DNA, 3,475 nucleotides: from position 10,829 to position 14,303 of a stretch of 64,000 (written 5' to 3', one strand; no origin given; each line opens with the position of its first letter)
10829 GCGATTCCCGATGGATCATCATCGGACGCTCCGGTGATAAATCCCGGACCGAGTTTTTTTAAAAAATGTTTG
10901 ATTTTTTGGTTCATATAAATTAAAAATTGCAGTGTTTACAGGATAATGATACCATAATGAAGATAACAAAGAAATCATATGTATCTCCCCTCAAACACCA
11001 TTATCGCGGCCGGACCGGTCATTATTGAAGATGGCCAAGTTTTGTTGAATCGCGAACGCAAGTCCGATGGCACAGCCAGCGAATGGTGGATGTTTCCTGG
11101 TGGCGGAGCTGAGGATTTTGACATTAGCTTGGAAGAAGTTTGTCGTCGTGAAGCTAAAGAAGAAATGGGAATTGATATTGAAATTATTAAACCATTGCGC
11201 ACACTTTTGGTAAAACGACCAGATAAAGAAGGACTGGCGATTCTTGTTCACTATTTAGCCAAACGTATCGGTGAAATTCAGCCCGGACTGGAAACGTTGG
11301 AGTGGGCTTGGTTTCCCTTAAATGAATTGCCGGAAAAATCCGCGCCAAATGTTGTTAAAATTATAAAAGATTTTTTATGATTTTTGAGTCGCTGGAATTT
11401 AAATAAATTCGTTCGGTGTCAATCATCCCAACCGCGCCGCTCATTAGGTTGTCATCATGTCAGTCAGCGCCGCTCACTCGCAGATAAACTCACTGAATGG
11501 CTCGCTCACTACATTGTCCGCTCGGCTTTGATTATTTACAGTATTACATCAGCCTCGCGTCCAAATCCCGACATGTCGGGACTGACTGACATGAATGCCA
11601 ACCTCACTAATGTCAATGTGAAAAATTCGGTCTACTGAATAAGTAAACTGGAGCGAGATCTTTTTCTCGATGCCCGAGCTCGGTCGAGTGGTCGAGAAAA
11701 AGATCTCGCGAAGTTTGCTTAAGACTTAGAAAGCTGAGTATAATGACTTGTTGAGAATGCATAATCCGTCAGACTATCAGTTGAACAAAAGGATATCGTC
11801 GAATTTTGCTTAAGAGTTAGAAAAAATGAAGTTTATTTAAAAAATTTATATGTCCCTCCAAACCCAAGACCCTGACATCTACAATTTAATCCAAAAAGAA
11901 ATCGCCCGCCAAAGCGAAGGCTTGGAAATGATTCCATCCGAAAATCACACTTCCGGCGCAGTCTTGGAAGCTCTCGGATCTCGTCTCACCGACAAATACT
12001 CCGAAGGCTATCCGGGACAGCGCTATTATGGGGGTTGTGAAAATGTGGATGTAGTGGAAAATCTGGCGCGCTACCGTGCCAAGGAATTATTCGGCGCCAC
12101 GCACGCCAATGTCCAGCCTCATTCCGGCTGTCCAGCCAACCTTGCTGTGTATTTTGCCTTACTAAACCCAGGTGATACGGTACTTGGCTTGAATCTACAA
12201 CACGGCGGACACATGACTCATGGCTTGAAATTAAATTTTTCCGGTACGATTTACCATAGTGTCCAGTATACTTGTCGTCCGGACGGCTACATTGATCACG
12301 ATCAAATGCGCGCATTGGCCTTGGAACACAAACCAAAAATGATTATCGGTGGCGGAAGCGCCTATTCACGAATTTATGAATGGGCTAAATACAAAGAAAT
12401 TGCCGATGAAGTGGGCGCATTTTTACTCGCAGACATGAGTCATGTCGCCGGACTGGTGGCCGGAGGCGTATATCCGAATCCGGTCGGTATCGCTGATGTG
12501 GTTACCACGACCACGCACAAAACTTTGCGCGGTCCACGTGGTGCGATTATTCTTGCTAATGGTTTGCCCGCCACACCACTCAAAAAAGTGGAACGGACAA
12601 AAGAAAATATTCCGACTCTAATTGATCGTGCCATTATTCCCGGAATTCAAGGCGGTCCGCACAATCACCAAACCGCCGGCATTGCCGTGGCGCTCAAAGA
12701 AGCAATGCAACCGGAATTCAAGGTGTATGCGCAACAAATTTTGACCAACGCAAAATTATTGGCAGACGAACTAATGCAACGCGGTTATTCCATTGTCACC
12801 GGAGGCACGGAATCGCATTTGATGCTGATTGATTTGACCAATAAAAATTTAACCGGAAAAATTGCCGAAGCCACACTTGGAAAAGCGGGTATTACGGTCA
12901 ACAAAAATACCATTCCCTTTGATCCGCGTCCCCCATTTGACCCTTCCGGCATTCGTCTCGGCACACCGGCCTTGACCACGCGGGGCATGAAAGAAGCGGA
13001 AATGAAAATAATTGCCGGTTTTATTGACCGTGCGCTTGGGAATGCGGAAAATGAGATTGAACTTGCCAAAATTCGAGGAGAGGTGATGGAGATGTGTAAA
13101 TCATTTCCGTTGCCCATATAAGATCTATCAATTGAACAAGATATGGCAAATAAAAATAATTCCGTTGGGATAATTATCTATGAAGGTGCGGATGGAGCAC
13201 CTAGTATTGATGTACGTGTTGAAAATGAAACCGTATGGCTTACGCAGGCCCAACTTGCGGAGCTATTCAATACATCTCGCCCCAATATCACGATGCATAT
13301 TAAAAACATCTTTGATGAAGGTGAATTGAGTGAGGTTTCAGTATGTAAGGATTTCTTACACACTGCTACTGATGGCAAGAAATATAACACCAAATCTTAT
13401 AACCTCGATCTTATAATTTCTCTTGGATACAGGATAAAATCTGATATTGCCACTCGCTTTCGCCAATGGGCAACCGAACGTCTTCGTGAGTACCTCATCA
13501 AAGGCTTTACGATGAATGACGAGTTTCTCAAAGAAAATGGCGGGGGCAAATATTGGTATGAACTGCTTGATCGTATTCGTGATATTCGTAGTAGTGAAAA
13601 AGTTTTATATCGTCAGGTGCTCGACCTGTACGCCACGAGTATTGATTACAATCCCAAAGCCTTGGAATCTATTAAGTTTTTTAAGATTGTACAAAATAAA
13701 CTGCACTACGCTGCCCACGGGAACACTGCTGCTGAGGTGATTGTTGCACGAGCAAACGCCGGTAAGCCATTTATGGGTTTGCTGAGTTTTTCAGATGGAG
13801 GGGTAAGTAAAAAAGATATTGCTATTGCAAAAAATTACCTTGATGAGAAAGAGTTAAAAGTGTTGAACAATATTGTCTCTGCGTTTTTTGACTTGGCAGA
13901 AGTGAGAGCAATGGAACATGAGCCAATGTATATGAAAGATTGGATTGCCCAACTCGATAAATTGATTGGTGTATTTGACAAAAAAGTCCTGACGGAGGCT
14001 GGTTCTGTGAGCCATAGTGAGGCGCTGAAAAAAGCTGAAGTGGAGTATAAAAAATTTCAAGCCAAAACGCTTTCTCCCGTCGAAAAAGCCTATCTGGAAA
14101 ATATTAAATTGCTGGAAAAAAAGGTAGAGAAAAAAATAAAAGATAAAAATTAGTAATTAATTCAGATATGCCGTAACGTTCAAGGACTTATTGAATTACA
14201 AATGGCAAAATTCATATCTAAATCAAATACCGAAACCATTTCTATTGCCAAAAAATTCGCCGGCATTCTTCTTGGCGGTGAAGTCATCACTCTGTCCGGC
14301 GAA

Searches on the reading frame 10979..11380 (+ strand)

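Call 55: search_protein_families(library=pfam, proteins=[window:10979-11380:+], max_evalue=0.001)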
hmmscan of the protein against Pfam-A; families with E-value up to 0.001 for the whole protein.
window:10979-11380:+ (133 aa): 2 families
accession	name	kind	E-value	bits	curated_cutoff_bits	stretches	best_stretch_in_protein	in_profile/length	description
PF00293.34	NUDIX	-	1.5e-17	64.3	21.1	1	14-131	9-133/134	NUDIX domain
PF14815.12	NUDIX_4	-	3.7e-06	27.1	35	1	14-129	4-110/113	NUDIX domain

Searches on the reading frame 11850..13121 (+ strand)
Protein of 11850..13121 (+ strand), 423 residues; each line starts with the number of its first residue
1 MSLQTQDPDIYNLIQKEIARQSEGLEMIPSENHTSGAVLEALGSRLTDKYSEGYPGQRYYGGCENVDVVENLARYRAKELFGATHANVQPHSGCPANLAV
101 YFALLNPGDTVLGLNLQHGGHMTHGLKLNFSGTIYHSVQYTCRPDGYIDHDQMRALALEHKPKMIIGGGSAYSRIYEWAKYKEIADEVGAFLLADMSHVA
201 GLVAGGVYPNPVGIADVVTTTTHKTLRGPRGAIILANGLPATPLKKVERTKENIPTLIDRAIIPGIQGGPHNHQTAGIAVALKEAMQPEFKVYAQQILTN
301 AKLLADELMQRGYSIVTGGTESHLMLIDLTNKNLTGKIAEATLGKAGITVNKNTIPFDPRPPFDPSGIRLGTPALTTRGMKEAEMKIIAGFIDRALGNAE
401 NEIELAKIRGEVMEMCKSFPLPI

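Call 55: search_protein_families(library=pfam, proteins=[window:11850-13121:+], max_evalue=0.001)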
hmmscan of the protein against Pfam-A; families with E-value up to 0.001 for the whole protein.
window:11850-13121:+ (423 aa): 2 families
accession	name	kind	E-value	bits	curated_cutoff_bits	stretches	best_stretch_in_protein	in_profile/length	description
PF00464.25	SHMT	-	4e-166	553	27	1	3-392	1-399/399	Serine hydroxymethyltransferase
PF00155.27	Aminotran_1_2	-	7.8e-07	29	19.7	1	61-383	39-357/361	Aminotransferase class I and II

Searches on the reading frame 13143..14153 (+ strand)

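Call 55: search_protein_families(library=pfam, proteins=[window:13143-14153:+], max_evalue=0.001)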
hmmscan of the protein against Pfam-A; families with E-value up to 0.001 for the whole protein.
window:13143-14153:+ (336 aa): 1 family
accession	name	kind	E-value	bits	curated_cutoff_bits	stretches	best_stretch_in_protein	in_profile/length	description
PF13310.11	Virulence_RhuM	-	2.8e-103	345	33.7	1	66-309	1-248/252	Virulence protein RhuM family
